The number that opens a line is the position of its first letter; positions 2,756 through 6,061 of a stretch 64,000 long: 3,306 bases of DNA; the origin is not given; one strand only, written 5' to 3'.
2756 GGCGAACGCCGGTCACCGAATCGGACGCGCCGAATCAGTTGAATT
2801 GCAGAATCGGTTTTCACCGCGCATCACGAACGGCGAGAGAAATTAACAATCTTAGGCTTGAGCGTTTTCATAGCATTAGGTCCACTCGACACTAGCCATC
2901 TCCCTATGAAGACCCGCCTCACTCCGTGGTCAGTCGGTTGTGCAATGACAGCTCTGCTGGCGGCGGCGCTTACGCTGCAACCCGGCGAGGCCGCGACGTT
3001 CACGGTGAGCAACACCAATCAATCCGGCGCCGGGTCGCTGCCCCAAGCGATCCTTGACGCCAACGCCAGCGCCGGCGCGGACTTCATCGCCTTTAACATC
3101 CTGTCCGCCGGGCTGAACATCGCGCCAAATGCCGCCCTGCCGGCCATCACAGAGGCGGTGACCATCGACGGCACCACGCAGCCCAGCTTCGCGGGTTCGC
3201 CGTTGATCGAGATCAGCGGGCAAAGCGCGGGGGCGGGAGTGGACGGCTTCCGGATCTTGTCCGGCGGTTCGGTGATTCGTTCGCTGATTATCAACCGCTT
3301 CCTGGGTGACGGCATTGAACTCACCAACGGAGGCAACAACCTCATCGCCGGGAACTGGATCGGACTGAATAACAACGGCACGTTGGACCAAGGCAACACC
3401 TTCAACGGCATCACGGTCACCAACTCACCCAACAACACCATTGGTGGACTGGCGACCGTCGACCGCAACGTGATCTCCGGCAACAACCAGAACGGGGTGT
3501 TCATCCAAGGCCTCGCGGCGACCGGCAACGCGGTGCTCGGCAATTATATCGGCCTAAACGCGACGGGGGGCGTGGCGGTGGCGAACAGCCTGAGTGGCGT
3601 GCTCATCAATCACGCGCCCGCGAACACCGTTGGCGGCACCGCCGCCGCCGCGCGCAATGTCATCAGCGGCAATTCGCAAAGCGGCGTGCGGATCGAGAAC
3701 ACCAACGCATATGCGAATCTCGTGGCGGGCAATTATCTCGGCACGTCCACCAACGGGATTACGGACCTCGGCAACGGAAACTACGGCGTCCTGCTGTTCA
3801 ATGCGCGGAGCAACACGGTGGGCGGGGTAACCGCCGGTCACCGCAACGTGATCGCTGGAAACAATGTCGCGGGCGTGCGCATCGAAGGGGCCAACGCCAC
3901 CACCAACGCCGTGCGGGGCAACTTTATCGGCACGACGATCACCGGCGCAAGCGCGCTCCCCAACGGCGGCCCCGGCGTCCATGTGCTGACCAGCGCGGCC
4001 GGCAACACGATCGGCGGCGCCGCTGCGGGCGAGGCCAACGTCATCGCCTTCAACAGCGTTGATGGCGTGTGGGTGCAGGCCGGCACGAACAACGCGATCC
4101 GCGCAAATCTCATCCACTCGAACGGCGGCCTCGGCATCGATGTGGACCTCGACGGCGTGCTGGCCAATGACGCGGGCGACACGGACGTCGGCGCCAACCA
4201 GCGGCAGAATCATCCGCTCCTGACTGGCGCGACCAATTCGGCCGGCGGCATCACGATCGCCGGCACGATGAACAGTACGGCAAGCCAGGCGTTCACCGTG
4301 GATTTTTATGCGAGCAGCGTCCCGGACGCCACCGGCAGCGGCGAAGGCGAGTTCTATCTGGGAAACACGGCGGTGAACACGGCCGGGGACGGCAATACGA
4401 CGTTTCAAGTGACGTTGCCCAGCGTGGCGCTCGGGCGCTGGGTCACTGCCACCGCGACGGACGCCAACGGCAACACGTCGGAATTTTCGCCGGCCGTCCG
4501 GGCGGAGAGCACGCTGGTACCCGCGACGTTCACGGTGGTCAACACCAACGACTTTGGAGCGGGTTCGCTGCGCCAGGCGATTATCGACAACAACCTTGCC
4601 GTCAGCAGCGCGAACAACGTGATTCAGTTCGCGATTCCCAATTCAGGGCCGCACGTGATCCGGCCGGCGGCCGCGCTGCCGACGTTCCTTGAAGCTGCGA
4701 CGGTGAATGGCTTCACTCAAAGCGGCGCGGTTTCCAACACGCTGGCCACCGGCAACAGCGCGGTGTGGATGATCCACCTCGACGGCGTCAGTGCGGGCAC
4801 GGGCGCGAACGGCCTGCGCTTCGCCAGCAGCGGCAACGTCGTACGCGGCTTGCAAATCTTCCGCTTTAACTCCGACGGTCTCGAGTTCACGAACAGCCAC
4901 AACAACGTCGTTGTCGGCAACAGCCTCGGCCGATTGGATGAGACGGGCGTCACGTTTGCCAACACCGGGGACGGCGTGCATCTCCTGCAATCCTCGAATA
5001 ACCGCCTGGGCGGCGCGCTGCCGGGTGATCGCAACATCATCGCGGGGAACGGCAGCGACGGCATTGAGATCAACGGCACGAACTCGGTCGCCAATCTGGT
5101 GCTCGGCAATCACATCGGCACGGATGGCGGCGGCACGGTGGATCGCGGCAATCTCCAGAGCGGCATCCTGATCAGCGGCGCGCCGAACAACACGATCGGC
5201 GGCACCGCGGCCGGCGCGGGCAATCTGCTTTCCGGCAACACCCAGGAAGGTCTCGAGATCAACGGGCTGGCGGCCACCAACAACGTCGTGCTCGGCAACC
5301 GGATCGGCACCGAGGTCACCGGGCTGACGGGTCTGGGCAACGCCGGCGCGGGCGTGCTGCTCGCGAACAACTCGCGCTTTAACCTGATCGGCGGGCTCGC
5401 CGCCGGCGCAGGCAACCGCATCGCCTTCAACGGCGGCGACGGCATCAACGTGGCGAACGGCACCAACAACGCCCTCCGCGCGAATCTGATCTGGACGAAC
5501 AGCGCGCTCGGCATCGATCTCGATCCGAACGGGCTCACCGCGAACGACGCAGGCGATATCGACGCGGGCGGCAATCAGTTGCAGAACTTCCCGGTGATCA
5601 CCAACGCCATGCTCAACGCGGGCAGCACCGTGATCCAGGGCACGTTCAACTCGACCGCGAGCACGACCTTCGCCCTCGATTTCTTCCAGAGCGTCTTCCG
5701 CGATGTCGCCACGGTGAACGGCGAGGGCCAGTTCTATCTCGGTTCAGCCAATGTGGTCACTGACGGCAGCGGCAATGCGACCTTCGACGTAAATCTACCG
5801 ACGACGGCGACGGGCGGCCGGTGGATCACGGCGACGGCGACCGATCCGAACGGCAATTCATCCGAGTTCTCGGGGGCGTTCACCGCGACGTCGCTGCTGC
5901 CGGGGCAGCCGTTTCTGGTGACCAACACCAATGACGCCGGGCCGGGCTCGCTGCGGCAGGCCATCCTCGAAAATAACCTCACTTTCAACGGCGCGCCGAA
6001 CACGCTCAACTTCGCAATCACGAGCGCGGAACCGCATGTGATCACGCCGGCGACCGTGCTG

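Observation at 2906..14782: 3,958-aa Sec-signal protein joining 5.5 tandem beta-helix modules to a complete RHS cage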

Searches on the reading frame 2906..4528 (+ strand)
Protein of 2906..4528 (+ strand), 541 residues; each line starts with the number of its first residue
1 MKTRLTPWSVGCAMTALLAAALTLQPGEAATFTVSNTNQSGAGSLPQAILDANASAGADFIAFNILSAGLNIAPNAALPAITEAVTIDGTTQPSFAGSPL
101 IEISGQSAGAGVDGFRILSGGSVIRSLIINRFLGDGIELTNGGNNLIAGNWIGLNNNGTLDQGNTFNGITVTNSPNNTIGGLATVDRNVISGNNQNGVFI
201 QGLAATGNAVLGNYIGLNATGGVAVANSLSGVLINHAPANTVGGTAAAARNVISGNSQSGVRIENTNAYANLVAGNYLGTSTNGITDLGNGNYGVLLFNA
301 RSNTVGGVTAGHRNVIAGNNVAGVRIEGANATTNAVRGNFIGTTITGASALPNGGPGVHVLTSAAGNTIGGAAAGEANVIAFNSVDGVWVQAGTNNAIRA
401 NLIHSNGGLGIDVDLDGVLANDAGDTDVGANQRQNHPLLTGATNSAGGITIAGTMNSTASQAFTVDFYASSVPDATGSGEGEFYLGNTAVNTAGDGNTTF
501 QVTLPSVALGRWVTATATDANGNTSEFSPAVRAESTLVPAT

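Call 8: search_protein_families(library=pfam, proteins=[window:2906-4528:+], max_evalue=0.01)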
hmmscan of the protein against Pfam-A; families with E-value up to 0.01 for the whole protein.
window:2906-4528:+ (541 aa): 1 family
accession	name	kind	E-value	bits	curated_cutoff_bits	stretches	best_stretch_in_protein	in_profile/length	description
PF13229.12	Beta_helix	-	2.5e-08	34.1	25.9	1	110-234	44-153/158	Right handed beta helix region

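Call 9: search_protein_families(library=ncbifam, proteins=[window:2906-4528:+], max_evalue=0.01)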
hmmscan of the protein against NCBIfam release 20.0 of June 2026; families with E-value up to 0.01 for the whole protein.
window:2906-4528:+ (541 aa): 0 families

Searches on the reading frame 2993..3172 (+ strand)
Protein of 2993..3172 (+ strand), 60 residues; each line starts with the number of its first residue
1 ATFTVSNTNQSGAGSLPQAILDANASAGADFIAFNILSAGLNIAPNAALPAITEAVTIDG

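Call 29: search_protein_families(library=ncbifam, proteins=[window:2993-3172:+], max_evalue=10)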
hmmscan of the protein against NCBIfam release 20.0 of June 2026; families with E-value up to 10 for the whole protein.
window:2993-3172:+ (60 aa): 0 families

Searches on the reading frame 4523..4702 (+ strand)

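Call 29: search_protein_families(library=ncbifam, proteins=[window:4523-4702:+], max_evalue=10)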
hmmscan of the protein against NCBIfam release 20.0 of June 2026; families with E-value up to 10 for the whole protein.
window:4523-4702:+ (60 aa): 1 family
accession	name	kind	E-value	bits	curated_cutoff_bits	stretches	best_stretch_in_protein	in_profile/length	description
TIGR01935.1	NOT-MenG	subfamily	0.13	12.1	123.8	1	12-33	61-82/150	RraA family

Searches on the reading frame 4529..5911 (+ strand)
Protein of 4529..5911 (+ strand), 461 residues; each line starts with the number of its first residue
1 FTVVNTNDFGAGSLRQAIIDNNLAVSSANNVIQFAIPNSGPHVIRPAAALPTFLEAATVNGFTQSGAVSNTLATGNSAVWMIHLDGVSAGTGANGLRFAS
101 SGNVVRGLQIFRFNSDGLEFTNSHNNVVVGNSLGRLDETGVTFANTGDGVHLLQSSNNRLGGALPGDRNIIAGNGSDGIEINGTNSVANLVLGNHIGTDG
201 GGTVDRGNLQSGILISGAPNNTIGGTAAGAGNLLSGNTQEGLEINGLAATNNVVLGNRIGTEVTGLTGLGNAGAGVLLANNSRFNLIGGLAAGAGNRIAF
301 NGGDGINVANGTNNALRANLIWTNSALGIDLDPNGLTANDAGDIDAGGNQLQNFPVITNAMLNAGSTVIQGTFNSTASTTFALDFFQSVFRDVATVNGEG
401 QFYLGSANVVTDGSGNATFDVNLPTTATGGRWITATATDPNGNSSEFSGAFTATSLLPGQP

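Call 8: search_protein_families(library=pfam, proteins=[window:4529-5911:+], max_evalue=0.01)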
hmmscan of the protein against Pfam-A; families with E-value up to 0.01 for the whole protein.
window:4529-5911:+ (461 aa): 3 families
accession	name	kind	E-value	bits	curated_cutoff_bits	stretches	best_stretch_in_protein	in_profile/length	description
PF13229.12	Beta_helix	-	2.9e-07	30.7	25.9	1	91-196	44-134/158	Right handed beta helix region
PF05048.19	NosD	-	3.9e-06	26.9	23.6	1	99-268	23-155/212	Periplasmic copper-binding protein (NosD)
PF17936.7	Big_6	-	0.0081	16.8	27.6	1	395-446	28-75/83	Bacterial Ig domain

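Call 9: search_protein_families(library=ncbifam, proteins=[window:4529-5911:+], max_evalue=0.01)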
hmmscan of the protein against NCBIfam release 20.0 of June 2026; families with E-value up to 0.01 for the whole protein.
window:4529-5911:+ (461 aa): 0 families

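Call 20: find_homologous_proteins(query=window:4529-5911:+, max_evalue=0.00001)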
Query window:4529-5911:+ (461 aa): 4096 proteins with E <= 0.00001 among 8000 candidates; the best 120 are listed.
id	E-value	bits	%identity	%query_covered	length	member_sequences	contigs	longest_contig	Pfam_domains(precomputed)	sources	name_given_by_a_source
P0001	5.6e-163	561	56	78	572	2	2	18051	PF13229.13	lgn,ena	-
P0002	3.0e-162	559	42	78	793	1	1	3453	-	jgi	jgi:titin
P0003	1.7e-156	540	42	99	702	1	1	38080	PF13229.13,PF05048.20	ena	-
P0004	2.4e-152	526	48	94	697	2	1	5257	PF05048.20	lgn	-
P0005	7.2e-134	465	45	67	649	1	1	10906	-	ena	-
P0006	1.6e-133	464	41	86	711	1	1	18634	-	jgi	jgi:titin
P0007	3.8e-133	463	43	75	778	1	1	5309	-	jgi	jgi:titin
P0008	7.5e-131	455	47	66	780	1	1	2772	-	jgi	jgi:titin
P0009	8.5e-130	452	49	72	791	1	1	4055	-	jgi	jgi:titin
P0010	8.8e-130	452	41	71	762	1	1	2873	PF13229.13,PF05048.20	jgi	jgi:titin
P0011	6.8e-128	446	44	39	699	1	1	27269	PF05048.20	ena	-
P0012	4.6e-127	443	43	82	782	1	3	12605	-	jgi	jgi:CSLREA domain-containing protein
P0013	2.7e-125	437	37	99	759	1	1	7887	PF05048.20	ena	-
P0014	6.5e-124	432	44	77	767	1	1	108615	PF05048.20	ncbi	-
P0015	3.1e-120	420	40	77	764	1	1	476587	PF13229.13,PF05048.20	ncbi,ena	-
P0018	1.3e-118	415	43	82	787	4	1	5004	PF13229.13,PF05048.20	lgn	-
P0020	6.2e-118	413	39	81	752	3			PF13229.13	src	-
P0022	1.8e-116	408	40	79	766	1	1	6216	PF13229.13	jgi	jgi:titin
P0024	2.6e-114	401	41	82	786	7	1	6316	PF13229.13,PF05048.20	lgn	-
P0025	4.0e-114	400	41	82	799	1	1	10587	PF13229.13,PF05048.20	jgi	jgi:titin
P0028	2.6e-112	394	43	77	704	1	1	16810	PF13229.13,PF05048.20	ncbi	-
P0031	2.8e-110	388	44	70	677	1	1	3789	PF05048.20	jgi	jgi:hypothetical protein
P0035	7.0e-109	383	40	81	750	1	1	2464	PF13229.13,PF05048.20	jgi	-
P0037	1.6e-108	382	43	79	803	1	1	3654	PF13229.13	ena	-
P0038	2.5e-108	381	51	70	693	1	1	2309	PF13229.13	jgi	jgi:parallel beta-helix repeat protein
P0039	3.8e-108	380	42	72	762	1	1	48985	PF13229.13,PF05048.20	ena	-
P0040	5.2e-108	380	37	70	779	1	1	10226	PF13229.13,PF05048.20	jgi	jgi:titin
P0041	1.2e-107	379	42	71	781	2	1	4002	PF13229.13,PF05048.20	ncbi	ncbi:MAG: hypothetical protein EPO07_10900, partial [Verrucomicrobia bacterium]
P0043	6.4e-107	376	43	65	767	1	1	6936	PF13229.13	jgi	jgi:titin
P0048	1.0e-105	372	40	73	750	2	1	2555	PF13229.13,PF05048.20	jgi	jgi:titin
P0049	1.2e-105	372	38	100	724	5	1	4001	PF13229.13,PF05048.20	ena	-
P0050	2.0e-105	372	49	43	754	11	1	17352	PF13229.13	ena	-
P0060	2.1e-103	365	46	75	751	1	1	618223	PF13229.13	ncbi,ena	-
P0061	2.9e-103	364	45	73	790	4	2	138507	PF13229.13,PF05048.20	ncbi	-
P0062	3.1e-103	364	44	85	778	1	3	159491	PF13229.13,PF05048.20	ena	-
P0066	2.6e-102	361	44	71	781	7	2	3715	PF05048.20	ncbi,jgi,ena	-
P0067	4.4e-102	360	48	98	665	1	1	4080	PF13229.13,PF14252.12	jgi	jgi:hypothetical protein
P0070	7.5e-102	360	40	76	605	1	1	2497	PF13229.13,PF05048.20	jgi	jgi:titin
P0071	8.3e-102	360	44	97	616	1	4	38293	PF13229.13,PF05048.20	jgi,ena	jgi:hypothetical protein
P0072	8.9e-102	360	41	80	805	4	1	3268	PF13229.13,PF05048.20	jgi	jgi:parallel beta-helix repeat protein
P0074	2.7e-101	358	46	72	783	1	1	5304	PF13229.13,PF02368.25,PF05048.20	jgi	jgi:hypothetical protein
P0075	3.7e-101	357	46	71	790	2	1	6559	PF13229.13,PF05048.20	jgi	-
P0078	1.5e-100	355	42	69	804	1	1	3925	PF13229.13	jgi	jgi:CSLREA domain-containing protein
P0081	1.0e-99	353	43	74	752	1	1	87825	PF05048.20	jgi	jgi:hypothetical protein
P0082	1.1e-99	353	37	72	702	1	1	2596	PF13229.13,PF05048.20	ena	-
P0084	2.4e-99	352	41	99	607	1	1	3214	PF13229.13,PF05048.20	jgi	jgi:hypothetical protein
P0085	3.4e-99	351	40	79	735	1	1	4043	PF13229.13,PF05048.20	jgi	jgi:titin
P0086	3.8e-99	351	40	71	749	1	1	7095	PF13229.13,PF05048.20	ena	-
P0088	4.3e-99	351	39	72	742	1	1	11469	PF13229.13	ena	-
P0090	5.3e-99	350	41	74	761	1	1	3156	PF13229.13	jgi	jgi:titin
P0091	8.4e-99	350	44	75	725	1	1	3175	PF13229.13,PF05048.20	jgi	jgi:hypothetical protein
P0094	1.8e-98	349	42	72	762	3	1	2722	PF13229.13,PF05048.20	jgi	jgi:parallel beta-helix repeat protein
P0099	7.2e-98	347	45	77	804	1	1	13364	PF13229.13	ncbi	-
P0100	8.3e-98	346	43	77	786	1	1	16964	PF13229.13,PF05048.20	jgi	-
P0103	2.0e-97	345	37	97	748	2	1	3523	PF13229.13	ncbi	-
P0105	2.9e-97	345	37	85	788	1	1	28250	PF13229.13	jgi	jgi:titin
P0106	3.0e-97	345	40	98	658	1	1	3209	PF13229.13,PF05048.20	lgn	-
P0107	4.8e-97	344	39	84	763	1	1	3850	PF05048.20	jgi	jgi:titin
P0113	2.0e-96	342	44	72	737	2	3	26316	PF13229.13,PF05048.20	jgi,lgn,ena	-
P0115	3.6e-96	341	40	70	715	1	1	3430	PF05048.20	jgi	jgi:hypothetical protein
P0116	5.2e-96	341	46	74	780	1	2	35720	PF13229.13,PF05048.20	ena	-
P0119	9.4e-96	340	47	97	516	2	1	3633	PF13229.13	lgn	-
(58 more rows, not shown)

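Call 25: search_solved_structures(query=A1, max_evalue=0.01)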
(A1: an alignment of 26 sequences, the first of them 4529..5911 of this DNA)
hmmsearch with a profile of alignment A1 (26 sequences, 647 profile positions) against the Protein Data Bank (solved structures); distinct sequences matched with E-value up to 0.01: 2.
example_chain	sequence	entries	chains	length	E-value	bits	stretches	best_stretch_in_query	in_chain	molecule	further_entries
8wm1_A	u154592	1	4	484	2.9e-23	85.2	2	15-288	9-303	3-dehydroshikimate dehydratase (DHS dehydratase)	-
7dm0_A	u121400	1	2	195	0.0083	17.6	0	496-561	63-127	Biofilm-associated surface protein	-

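Call 27: search_solved_structures(query=window:4529-5911:+, max_evalue=1, show_alignments=1)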
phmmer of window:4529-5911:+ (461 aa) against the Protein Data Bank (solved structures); distinct sequences matched with E-value up to 1: 2.
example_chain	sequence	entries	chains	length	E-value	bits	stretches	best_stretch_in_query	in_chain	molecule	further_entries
7dm0_A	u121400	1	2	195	0.0049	19.1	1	408-459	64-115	Biofilm-associated surface protein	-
3e5z_A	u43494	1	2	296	0.044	16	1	93-166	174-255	putative Gluconolactonase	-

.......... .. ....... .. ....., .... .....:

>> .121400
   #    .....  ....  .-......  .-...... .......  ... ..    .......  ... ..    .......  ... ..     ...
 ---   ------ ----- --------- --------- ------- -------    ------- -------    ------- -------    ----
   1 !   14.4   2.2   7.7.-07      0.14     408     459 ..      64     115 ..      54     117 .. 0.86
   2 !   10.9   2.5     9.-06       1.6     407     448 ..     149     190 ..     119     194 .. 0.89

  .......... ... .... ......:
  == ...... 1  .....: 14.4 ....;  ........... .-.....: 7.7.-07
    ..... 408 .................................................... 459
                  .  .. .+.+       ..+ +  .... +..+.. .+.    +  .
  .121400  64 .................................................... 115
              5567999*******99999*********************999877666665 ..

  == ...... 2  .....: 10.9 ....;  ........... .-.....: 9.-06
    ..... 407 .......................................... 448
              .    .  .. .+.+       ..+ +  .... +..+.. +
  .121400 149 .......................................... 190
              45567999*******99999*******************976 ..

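Call 31: predict_structure(alignment_id=A1)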
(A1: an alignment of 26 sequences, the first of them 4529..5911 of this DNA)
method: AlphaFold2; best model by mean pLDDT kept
length: 461 residues; sequences in the alignment: 26
mean_pLDDT: 93.4   pTM: 0.93
mean pLDDT of the five models: 93.4, 93.2, 93.0, 92.1, 91.6
residues with pLDDT >= 90: 396; 70-90: 43; 50-70: 21; < 50: 1
segments of 3 or more residues with pLDDT < 50: none
pLDDT, mean of each block of 10 residues (from residue 1): 97 98 83 96 97 97 98 92 96 97 97 97 98 73 87 99 96 97 98 95 94 98 96 97 98 98 94 98 97 96 95 97 93 84 82 95 93 96 94 68 96 96 86 95 95 81 45
secondary structure, 60 per line:
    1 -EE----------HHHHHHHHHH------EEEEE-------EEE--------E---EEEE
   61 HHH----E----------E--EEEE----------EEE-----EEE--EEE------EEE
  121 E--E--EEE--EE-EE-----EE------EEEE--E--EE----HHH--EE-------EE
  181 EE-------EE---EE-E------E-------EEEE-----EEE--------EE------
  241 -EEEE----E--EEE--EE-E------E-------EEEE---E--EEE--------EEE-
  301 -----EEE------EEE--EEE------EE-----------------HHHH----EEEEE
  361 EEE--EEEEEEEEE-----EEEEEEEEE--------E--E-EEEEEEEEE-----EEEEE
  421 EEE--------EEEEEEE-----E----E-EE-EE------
elements in order: H14-23 E30-34 E42-44 E57-60 E82-85 E96-98 E104-106 E109-111 E118-121 E127-129 E150-153 E179-182 E213-216 E222-224 E242-245 E253-255 E276-279 E286-288 E297-299 E306-308 E315-317 E320-322 H348-351 E356-363 E366-374 E380-388 E402-410 E416-423 E432-438

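Call 33: fold_search(model_id=the predicted structure, library=pdb)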
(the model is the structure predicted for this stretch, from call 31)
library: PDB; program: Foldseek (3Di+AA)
matches with E <= 10: 1726; with E <= 0.001: 28
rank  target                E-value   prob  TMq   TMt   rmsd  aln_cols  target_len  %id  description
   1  8wm1_A                9.6e-19  1.00  0.70  0.69   5.0       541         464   20  DHS dehydratase (released 2024-10-02)
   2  5w6p_A                2.8e-06  1.00  0.32  0.23  17.6       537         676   13  Crystal structure of Bacteriophage CBA120 tailspike protein 2 enzymatically active domain (TSP2dN, orf211) (released 2018-10-24)
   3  6c72_A                1.1e-05  1.00  0.32  0.27  20.1       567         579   10  Crystal structure of a tailspike protein gp49 from Acinetobacter baumannii bacteriophage Fri1, a capsular polysacchari (released 2019-01-23)
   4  6w4q_A                1.2e-05  1.00  0.31  0.20  14.8       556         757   12  Crystal structure of full-length tailspike protein 2 (TSP2, ORF211) ) from Escherichia coli O157:H7 bacteriophage CAB1 (released 2021-01-20)
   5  9qrm_B                2.1e-05  0.97  0.25  0.22  17.0       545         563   11  X-ray structure of Kp32gp38 in complex with K21 pyr5 (released 2025-09-03)
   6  6tku                  3.7e-05  0.95  0.24  0.21  16.8       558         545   11  Crystal structure of a capsule-specific depolymerase produced by Klebsiella phage (released 2020-04-22)
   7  2pyg_A                3.9e-05  1.00  0.39  0.46   9.9       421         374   13  Azotobacter vinelandii Mannuronan C-5 epimerase AlgE4 A-module (released 2008-05-27)
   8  7b8b_A                4.8e-05  1.00  0.28  0.34  14.4       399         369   15  ADPG2 - ENDOPOLYGALACTURONASE FROM ARABIDOPSIS THALIANA (released 2022-06-22)
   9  5lw3                  5.3e-05  1.00  0.46  0.54   7.2       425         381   14  Azotobacter vinelandii Mannuronan C-5 epimerase AlgE6 A-module (released 2017-10-25)
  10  2x6x_A                5.3e-05  0.85  0.20  0.17  18.0       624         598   10  Tailspike protein mutant D339N of E.coli bacteriophage HK620 in complex with hexasaccharide (released 2011-03-02)
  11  8ja4                  9.5e-05  1.00  0.32  0.31  13.9       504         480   14  Structure of the alginate epimerase/lyase (released 2024-05-08)
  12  2vji                  1.1e-04  0.97  0.27  0.23  17.1       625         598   11  Tailspike protein of E.coli bacteriophage HK620 (released 2008-07-01)
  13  4xkw_A                1.3e-04  0.69  0.18  0.15  18.1       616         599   10  Tailspike protein mutant D339N of E. coli bacteriophage HK620 in complex with pentasaccharide (released 2016-01-20)
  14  4ru4_A                1.7e-04  0.97  0.26  0.21  18.6       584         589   11  Crystal structure of the tailspike protein gp49 from Pseudomonas phage LKA1 (released 2015-11-18)
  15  4xnf                  1.7e-04  0.80  0.21  0.17  18.8       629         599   11  Tailspike protein double mutant D339A/E372Q of E. coli bacteriophage HK620 (released 2016-01-27)
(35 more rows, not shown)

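Call 45: search_solved_structures(query=A1, max_evalue=0.00001, show_alignments=1)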
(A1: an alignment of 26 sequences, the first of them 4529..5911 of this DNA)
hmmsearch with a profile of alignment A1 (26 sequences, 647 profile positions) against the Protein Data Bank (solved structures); distinct sequences matched with E-value up to 0.00001: 1.
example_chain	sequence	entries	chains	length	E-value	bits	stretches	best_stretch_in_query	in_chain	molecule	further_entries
8wm1_A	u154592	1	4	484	2.9e-23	85.2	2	15-288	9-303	3-dehydroshikimate dehydratase (DHS dehydratase)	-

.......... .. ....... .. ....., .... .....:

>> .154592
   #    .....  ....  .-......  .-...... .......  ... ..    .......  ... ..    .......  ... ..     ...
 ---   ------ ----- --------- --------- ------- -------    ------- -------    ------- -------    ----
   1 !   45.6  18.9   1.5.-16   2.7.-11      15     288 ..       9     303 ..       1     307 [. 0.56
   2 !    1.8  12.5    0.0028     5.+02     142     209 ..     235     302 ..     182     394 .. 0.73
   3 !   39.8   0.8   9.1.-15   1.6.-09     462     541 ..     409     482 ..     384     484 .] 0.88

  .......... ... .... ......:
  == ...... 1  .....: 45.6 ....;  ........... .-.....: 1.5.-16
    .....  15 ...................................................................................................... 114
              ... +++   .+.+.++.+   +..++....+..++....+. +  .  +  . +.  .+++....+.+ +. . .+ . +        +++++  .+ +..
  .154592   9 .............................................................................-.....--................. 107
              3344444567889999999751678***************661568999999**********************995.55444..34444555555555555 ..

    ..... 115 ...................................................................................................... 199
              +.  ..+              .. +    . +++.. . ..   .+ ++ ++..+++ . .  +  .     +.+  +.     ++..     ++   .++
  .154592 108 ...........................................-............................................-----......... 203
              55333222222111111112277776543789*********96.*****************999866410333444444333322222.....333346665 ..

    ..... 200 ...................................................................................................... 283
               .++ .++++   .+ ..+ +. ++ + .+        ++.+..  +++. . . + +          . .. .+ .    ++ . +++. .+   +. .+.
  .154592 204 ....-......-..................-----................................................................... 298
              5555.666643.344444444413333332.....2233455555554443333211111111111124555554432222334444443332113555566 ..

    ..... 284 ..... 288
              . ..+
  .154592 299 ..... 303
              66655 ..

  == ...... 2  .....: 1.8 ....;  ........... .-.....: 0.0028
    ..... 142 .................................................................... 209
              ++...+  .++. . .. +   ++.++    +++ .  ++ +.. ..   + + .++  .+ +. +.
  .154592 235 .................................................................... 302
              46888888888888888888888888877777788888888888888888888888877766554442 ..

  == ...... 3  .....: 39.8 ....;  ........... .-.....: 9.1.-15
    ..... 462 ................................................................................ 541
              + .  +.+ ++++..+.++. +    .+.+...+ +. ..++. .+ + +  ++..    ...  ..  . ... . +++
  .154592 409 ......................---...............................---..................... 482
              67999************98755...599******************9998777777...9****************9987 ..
